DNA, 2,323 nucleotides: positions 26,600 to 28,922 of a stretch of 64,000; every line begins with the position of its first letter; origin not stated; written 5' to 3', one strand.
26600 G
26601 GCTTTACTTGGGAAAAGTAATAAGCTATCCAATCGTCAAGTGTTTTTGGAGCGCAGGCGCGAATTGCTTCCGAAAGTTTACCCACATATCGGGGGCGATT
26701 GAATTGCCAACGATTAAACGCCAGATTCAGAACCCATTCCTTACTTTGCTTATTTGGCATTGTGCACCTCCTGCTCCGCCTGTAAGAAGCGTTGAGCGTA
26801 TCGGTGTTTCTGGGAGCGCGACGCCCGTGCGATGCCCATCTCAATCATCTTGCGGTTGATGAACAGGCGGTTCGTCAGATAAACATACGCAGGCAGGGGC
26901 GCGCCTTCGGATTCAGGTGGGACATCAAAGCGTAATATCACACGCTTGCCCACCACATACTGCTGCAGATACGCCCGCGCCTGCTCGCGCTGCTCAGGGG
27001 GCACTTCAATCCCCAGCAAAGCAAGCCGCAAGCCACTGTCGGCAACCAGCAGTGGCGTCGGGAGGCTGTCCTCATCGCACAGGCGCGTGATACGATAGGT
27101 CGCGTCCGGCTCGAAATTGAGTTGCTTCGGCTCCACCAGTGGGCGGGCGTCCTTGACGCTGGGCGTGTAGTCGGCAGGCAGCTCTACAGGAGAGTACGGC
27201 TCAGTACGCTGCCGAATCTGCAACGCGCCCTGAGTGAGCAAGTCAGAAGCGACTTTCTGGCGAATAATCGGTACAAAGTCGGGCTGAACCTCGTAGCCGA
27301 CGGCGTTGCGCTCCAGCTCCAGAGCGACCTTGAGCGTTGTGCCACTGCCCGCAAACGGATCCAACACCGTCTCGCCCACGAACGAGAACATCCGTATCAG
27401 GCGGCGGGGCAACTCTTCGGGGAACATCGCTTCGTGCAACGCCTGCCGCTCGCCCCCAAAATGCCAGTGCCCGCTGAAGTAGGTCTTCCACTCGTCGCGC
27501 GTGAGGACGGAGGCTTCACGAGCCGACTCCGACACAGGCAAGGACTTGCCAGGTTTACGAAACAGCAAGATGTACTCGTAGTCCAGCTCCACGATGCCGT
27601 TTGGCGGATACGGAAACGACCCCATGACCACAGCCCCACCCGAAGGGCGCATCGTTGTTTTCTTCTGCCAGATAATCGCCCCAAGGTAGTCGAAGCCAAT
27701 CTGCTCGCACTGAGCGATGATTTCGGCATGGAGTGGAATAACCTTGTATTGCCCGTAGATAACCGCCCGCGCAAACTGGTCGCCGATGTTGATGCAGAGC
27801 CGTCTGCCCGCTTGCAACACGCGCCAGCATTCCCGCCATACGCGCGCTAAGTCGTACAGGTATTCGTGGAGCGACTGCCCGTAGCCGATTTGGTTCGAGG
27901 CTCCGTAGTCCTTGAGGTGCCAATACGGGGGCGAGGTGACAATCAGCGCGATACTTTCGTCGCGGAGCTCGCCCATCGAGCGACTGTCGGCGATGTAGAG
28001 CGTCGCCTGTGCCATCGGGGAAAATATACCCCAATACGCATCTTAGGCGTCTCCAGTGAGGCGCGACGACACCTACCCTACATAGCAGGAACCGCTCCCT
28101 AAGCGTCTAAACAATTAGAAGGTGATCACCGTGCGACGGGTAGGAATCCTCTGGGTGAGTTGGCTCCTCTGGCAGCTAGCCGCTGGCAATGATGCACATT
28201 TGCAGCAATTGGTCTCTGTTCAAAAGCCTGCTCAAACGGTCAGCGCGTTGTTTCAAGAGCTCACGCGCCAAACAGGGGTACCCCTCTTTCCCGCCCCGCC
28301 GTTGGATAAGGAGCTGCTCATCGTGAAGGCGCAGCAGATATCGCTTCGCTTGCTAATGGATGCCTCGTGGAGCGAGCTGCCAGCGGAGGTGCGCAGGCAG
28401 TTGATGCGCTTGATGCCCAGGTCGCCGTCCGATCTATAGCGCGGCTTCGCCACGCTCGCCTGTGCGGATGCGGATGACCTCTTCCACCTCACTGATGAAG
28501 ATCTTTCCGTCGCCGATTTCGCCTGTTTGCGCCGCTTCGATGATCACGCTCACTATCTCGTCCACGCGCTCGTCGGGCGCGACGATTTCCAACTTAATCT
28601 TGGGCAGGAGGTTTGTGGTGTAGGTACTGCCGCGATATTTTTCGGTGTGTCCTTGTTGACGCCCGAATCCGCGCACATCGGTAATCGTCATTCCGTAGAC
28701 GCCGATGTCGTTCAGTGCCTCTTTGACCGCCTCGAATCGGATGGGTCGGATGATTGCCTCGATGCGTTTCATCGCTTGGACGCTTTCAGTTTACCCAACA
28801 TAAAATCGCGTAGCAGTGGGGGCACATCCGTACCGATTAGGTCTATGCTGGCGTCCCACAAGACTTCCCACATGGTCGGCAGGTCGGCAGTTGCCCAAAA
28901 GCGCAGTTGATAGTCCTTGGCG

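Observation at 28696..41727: Near-perfect 6,516-bp tandem duplication with breakpoints inside glnB and an MNT-HEPN gene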

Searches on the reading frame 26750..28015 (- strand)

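Call 4: search_protein_families(library=pfam, proteins=[window:26750-28015:-])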
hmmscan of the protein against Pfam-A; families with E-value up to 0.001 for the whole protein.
window:26750-28015:- (421 aa): 2 families
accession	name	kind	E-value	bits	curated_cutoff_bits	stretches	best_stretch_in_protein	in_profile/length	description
PF01555.25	N6_N4_Mtase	-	3.4e-41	142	26.7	1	22-251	1-219/221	DNA methylase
PF00565.23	SNase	-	5.8e-05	23.9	21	1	344-419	24-99/107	Staphylococcal nuclease homologue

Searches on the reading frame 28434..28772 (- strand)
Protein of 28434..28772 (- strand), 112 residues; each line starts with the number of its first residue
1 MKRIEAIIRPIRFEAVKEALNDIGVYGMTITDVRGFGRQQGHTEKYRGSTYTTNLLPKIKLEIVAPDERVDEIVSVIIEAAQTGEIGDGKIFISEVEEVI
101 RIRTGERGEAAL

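Call 4: search_protein_families(library=pfam, proteins=[window:28434-28772:-])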
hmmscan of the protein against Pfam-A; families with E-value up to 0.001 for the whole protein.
window:28434-28772:- (112 aa): 1 family
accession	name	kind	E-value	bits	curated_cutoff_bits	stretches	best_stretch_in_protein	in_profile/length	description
PF00543.27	P-II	-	5.5e-34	117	25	1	1-106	1-102/102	Nitrogen regulatory protein P-II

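Call 9: find_encoding_contigs(protein=window:28434-28772:-, flank=10000, max_places=10)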
Protein window:28434-28772:- (112 aa): no gene with exactly this product is on record in the collection.

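Call 30: list_cluster_members(proteins=[window:28434-28772:-, window:35121-35288:-, window:29539-30258:-, window:30459-31148:+, window:33410-34858:+, window:16598-18688:+, window:41639-42070:+, window:28769-29641:-])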
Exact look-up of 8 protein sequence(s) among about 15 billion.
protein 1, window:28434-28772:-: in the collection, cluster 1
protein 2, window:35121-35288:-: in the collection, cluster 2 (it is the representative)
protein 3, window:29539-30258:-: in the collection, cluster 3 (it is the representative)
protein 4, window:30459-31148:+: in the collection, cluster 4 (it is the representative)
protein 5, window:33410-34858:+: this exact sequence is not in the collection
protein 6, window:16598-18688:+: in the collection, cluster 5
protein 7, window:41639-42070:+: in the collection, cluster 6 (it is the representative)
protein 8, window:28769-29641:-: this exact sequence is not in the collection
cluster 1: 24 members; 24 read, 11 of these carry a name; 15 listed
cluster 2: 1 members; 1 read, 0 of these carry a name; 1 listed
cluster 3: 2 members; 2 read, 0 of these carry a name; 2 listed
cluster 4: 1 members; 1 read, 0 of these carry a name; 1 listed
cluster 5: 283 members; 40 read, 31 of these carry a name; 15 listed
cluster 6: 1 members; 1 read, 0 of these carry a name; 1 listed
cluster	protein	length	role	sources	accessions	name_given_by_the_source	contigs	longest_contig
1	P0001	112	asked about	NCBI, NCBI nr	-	-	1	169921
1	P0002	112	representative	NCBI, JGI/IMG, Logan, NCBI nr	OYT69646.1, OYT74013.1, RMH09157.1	MAG: transcriptional regulator [Armatimonadetes bacterium JP3_11] | nitrogen regulatory protein P-II 1 | MAG: transcriptional regulator [Armatimonadetes bacterium CP1_7O]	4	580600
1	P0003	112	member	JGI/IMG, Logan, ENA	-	nitrogen regulatory protein P-II 1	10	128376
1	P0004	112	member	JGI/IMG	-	nitrogen regulatory protein P-II 1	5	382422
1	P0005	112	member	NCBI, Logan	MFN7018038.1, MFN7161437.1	MAG: P-II family nitrogen regulator [Fimbriimonadales bacterium]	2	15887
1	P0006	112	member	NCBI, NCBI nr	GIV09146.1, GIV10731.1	MAG: nitrogen regulatory protein P-II [Fimbriimonadales bacterium]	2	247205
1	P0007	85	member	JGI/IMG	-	nitrogen regulatory protein P-II 1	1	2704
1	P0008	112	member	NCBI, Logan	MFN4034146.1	MAG: P-II family nitrogen regulator [Fimbriimonadales bacterium]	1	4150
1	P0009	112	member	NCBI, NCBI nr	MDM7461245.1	MAG: P-II family nitrogen regulator [bacterium] | P-II family nitrogen regulator [bacterium]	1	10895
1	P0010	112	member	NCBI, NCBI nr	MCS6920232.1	MAG: P-II family nitrogen regulator [Fimbriimonadales bacterium] | P-II family nitrogen regulator [Fimbriimonadales bacterium]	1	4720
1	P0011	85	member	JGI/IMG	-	nitrogen regulatory protein P-II 1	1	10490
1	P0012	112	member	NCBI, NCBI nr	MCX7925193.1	MAG: P-II family nitrogen regulator [Fimbriimonadales bacterium] | P-II family nitrogen regulator [Fimbriimonadales bacterium]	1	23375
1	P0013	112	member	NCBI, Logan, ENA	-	-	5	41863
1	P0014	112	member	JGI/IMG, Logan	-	-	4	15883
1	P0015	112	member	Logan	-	-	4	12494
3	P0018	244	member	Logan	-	-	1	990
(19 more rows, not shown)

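Call 37: find_encoding_contigs(protein=P0018, flank=10000)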
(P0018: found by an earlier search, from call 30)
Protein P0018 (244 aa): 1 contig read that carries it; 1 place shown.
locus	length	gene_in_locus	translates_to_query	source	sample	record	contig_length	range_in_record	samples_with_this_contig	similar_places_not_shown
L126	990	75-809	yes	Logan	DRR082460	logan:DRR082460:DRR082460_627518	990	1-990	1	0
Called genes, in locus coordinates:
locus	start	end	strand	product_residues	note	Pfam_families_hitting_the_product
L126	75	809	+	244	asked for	PF07501:G5, PF06725:3D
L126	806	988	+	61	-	?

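Call 63: find_encoding_contigs(protein=window:28434-28724:-, flank=10000, max_places=6)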
Protein window:28434-28724:- (96 aa): no gene with exactly this product is on record in the collection.
